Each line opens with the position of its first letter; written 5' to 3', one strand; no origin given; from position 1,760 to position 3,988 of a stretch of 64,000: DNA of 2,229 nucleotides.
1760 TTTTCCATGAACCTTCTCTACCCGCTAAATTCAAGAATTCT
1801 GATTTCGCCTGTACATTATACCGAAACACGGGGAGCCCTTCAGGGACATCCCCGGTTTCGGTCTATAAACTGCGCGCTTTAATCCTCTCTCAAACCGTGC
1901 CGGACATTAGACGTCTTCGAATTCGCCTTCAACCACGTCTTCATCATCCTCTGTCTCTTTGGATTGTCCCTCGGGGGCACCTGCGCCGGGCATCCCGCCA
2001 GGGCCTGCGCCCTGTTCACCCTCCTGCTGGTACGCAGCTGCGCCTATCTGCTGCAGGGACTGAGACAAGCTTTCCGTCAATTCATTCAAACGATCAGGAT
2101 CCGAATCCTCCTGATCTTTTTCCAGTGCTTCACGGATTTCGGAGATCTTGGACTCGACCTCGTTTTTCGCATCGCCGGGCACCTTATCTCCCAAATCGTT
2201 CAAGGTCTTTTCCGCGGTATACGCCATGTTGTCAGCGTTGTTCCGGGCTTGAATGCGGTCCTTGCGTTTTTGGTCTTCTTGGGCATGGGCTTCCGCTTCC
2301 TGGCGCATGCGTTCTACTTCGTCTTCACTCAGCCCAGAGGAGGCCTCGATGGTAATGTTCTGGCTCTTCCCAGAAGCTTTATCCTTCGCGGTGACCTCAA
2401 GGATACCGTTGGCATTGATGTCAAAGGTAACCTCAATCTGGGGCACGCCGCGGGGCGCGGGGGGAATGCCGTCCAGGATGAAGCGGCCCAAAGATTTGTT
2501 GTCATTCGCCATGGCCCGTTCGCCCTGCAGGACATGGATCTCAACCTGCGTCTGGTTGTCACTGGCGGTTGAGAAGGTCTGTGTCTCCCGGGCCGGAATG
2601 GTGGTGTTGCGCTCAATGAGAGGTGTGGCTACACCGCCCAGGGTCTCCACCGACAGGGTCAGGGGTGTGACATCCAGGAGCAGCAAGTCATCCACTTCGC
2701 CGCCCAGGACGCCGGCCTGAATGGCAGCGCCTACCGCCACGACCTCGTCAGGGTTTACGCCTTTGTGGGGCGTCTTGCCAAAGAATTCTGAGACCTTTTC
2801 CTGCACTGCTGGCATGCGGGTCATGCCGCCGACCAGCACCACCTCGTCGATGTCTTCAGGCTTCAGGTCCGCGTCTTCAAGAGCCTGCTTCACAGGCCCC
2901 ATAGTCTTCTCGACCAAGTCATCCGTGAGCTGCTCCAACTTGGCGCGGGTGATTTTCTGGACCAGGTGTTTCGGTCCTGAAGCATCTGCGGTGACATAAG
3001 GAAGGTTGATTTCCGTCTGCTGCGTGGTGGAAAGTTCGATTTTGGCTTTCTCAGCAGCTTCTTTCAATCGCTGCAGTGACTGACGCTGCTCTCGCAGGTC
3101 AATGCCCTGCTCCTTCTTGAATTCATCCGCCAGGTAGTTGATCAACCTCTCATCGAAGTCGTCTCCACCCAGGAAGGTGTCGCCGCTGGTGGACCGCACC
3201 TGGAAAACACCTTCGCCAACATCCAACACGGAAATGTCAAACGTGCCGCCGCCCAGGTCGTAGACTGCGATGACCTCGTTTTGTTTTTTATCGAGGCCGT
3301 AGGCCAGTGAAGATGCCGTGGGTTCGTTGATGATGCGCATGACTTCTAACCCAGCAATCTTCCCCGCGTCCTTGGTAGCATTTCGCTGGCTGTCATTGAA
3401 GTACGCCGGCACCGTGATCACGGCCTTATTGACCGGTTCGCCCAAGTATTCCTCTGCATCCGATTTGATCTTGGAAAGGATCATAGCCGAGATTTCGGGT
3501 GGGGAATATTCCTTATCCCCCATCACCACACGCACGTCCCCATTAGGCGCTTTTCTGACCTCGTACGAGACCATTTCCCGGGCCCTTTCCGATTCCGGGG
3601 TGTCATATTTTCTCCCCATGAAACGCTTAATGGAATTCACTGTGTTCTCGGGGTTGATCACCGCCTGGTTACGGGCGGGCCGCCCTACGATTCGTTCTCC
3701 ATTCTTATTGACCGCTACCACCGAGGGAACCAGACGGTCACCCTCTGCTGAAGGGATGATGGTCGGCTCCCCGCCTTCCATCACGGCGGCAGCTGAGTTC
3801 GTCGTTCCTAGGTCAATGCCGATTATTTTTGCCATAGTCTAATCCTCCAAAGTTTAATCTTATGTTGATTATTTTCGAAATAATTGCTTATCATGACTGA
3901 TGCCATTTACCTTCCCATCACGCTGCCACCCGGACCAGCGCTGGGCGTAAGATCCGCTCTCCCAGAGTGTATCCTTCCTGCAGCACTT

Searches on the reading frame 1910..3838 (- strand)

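Call 75: search_protein_families(library=pfam, proteins=[window:1910-3838:-], max_evalue=1e-8)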
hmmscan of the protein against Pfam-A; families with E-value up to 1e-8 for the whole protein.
window:1910-3838:- (643 aa): 2 families
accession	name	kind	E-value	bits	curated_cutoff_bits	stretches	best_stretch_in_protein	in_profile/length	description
PF00012.26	HSP70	-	3.4e-258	858.2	20.6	1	5-603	1-598/599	Hsp70 protein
PF06723.19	MreB_Mbl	-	3.6e-17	62.6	27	1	125-373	82-317/327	MreB/Mbl protein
